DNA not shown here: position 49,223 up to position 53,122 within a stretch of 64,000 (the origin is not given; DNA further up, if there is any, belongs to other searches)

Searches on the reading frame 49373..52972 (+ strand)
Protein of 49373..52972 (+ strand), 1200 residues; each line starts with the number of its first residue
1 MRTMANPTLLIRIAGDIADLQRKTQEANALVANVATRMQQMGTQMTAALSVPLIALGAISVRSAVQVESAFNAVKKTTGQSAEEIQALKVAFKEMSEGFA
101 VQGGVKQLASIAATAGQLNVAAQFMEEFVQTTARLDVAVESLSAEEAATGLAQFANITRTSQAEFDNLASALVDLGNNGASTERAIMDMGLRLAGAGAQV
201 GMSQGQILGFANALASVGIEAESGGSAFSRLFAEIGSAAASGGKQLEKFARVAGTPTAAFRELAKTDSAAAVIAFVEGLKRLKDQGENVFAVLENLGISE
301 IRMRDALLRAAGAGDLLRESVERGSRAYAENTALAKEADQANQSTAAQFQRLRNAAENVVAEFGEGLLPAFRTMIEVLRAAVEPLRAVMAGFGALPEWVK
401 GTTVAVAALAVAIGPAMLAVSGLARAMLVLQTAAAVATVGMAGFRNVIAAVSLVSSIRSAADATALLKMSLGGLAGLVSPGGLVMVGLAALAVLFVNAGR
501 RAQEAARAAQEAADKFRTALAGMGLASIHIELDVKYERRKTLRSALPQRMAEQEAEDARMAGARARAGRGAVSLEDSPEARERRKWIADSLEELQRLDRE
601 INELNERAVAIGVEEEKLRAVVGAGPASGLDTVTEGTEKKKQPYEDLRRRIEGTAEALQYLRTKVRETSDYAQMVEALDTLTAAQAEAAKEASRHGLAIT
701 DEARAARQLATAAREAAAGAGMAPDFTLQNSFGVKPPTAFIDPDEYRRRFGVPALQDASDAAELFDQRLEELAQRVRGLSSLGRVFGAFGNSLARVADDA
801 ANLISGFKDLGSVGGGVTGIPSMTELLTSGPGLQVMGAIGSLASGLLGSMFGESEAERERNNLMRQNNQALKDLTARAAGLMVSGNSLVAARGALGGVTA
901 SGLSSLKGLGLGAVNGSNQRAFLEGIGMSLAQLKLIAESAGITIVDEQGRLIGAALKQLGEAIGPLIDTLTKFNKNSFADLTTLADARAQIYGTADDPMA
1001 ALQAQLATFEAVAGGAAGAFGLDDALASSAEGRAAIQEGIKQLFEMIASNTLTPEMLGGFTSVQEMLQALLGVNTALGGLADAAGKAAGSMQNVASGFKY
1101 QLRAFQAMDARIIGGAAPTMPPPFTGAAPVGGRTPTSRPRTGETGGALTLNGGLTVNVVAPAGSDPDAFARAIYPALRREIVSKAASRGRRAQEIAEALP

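Call 19: search_protein_families(library=phrogs, proteins=[window:49373-52972:+], max_evalue=0.001)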
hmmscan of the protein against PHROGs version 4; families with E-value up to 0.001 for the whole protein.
window:49373-52972:+ (1200 aa): 16 families
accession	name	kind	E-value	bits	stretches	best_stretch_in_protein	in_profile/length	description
phrog_13339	-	tail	1.4e-77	262.2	1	31-442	56-454/2156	tail length tape measure protein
phrog_17321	-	unknown function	9.3e-68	229.7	2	32-242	58-272/1484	-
phrog_1293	-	tail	1.1e-48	166.9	1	21-516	139-641/1424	tail length tape measure protein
phrog_17594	-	tail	3.7e-40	138.4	1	24-461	139-561/1582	tail length tape measure protein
phrog_23108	-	tail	2.1e-37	129.3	1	59-423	444-811/1552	tail length tape measure protein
phrog_28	-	tail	4e-32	112.8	1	19-494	231-672/1228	tail length tape measure protein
phrog_991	-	tail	8.3e-27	94.2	1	12-485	231-653/1966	tail length tape measure protein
phrog_1272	-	tail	1.4e-22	80.3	1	23-502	223-676/1606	tail length tape measure protein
phrog_1533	-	tail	8e-21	74.4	1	20-515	208-686/1688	tail length tape measure protein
phrog_167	-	tail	2.4e-17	63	1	19-512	246-692/1555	tail length tape measure protein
phrog_4704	-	tail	7.1e-17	62.3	1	36-430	191-566/625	tail length tape measure protein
phrog_25337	-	tail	3.3e-13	49.2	1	10-536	139-667/1456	tail length tape measure protein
phrog_14441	-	tail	3.4e-11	44.3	1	16-224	34-235/241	tail length tape measure protein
phrog_1535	-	tail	3.3e-07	29.8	1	16-522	14-468/1152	tail length tape measure protein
phrog_17727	-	tail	1.7e-06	28.3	1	236-451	26-229/443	tail length tape measure protein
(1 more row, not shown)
